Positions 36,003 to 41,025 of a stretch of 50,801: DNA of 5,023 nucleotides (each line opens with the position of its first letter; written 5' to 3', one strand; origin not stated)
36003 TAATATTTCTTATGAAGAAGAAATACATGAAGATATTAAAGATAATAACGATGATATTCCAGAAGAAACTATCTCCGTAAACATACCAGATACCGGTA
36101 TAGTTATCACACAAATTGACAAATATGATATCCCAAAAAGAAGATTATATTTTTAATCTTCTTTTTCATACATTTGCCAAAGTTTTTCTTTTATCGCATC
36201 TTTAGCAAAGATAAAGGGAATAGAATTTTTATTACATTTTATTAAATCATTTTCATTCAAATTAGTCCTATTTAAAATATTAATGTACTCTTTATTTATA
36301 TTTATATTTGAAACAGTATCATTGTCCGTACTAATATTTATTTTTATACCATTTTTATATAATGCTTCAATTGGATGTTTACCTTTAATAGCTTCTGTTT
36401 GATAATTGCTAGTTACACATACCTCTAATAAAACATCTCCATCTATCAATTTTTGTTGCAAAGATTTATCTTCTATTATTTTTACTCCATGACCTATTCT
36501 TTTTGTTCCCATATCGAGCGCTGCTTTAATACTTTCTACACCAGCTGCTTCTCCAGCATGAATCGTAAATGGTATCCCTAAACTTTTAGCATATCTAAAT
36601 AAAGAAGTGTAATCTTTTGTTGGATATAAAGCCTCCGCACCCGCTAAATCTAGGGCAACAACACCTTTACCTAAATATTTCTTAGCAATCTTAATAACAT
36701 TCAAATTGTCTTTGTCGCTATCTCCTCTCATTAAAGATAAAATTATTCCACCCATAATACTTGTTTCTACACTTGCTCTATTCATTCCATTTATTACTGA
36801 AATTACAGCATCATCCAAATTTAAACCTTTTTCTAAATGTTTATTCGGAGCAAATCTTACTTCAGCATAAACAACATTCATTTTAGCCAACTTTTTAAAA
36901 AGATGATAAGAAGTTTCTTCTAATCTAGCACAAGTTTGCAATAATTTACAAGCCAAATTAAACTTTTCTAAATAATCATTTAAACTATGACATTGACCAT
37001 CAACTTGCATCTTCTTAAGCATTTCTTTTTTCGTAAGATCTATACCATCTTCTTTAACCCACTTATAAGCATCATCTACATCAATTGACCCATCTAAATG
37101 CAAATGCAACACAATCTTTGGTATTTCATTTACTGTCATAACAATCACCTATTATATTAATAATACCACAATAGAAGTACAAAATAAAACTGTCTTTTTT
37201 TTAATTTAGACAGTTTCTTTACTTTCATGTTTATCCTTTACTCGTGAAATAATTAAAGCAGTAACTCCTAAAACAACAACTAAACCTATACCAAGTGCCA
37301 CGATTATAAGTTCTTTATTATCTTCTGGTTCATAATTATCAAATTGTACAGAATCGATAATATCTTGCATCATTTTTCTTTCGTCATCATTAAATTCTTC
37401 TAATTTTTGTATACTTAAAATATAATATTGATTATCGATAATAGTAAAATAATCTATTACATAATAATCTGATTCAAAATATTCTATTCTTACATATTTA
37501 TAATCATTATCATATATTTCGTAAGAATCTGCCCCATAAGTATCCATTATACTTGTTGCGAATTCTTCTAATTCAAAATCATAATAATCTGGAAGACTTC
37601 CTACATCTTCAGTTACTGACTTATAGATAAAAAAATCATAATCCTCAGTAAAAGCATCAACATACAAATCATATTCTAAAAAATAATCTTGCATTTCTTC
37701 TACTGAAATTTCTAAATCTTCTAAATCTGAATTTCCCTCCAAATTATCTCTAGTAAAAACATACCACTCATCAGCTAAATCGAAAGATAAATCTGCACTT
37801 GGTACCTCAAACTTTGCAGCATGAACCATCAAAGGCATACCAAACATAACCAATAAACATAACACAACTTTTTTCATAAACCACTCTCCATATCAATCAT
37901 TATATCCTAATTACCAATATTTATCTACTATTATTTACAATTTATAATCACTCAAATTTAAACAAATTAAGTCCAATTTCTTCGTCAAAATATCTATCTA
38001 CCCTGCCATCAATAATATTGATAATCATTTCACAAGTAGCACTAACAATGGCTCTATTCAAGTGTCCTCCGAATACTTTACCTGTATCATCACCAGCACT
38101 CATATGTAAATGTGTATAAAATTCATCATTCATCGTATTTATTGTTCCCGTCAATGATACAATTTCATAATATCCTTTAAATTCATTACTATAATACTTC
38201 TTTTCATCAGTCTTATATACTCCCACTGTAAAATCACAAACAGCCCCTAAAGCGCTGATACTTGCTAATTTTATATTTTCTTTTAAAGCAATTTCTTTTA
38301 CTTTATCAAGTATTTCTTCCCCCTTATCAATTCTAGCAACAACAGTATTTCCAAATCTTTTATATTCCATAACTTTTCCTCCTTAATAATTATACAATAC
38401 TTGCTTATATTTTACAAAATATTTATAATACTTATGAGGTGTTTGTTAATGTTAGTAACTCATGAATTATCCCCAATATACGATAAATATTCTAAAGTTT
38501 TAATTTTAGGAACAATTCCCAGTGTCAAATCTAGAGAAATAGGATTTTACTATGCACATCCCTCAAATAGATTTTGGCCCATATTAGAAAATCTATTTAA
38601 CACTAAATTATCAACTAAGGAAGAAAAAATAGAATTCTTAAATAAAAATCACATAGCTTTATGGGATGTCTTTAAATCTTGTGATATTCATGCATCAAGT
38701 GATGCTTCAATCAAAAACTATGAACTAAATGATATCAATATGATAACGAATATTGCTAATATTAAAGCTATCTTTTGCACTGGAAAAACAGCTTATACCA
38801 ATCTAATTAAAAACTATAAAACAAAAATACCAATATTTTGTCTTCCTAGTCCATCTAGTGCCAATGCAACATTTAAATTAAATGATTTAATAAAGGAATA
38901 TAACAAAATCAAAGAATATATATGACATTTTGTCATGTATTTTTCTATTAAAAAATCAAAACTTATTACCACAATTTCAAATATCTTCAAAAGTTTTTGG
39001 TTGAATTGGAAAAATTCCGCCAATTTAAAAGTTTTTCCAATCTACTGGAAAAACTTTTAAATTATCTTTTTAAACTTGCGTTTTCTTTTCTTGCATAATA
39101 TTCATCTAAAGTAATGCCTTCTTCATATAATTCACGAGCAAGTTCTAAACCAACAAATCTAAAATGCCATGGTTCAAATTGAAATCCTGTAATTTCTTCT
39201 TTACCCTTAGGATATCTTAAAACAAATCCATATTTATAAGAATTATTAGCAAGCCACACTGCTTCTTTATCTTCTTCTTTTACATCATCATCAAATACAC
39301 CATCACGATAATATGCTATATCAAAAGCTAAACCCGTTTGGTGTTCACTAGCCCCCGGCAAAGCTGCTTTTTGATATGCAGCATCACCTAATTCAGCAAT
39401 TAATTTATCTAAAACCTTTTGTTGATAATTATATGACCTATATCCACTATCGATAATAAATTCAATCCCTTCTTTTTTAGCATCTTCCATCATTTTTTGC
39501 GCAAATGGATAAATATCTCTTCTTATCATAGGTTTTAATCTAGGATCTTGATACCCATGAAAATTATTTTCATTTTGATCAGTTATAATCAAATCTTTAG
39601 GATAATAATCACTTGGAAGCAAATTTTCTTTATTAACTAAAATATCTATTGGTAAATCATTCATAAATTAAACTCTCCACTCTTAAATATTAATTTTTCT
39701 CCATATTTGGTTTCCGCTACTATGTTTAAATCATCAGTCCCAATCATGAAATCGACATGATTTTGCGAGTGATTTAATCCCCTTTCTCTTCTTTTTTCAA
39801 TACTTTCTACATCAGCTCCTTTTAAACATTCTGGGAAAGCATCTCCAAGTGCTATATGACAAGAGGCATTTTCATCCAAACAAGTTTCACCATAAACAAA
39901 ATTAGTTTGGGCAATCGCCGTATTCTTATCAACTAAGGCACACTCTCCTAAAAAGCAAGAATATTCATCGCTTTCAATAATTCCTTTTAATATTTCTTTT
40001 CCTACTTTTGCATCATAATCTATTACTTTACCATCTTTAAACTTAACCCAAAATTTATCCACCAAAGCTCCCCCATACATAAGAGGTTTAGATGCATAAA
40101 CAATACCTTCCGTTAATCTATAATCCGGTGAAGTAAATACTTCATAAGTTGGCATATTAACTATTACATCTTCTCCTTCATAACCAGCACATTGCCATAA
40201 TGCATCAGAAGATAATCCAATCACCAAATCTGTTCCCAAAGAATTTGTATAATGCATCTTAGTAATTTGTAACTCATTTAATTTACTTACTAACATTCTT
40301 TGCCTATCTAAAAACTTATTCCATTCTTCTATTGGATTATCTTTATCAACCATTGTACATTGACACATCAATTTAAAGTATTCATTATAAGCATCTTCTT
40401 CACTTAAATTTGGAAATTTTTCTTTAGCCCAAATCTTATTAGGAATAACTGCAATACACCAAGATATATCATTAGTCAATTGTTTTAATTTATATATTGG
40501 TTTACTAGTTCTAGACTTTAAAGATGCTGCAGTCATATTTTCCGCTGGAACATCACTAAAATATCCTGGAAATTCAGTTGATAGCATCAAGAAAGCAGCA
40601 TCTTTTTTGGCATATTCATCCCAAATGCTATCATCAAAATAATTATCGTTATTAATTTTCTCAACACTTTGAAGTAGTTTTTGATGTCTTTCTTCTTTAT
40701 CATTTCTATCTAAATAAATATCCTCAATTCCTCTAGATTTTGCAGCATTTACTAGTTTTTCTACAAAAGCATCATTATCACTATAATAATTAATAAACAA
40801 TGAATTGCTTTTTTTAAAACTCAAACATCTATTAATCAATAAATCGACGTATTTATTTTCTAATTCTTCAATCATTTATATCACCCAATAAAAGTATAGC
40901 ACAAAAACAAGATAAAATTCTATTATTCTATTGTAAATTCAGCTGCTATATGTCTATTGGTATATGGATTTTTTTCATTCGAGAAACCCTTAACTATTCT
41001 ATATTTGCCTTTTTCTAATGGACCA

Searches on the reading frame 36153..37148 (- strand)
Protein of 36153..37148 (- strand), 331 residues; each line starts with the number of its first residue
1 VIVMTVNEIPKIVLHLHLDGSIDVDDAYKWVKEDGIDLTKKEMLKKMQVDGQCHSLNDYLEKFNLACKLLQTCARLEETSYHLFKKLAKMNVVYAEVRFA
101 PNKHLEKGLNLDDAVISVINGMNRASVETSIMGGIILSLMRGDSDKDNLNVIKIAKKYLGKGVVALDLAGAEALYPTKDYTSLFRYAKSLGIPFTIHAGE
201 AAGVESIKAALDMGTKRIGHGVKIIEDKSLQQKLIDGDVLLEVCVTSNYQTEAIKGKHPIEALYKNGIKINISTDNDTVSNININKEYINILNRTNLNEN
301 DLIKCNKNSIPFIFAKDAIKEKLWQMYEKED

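Call 29: search_protein_families(library=pfam, proteins=[window:36153-37148:-], max_evalue=0.001)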
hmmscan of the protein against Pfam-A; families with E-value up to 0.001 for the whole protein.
window:36153-37148:- (331 aa): 1 family
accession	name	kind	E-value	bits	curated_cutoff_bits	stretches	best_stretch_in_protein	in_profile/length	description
PF00962.28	A_deaminase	-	7.2e-63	213.1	27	1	10-324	1-324/330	Adenosine deaminase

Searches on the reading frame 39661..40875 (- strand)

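Call 95: search_protein_families(library=pfam, proteins=[window:39661-40875:-], max_evalue=0.00001)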
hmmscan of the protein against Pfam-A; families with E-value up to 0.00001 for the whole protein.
window:39661-40875:- (404 aa): 1 family
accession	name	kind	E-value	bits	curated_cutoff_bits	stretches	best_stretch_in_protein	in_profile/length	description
PF02073.20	Peptidase_M29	-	3.2e-110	369.2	27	1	6-402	5-406/406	Thermophilic metalloprotease (M29)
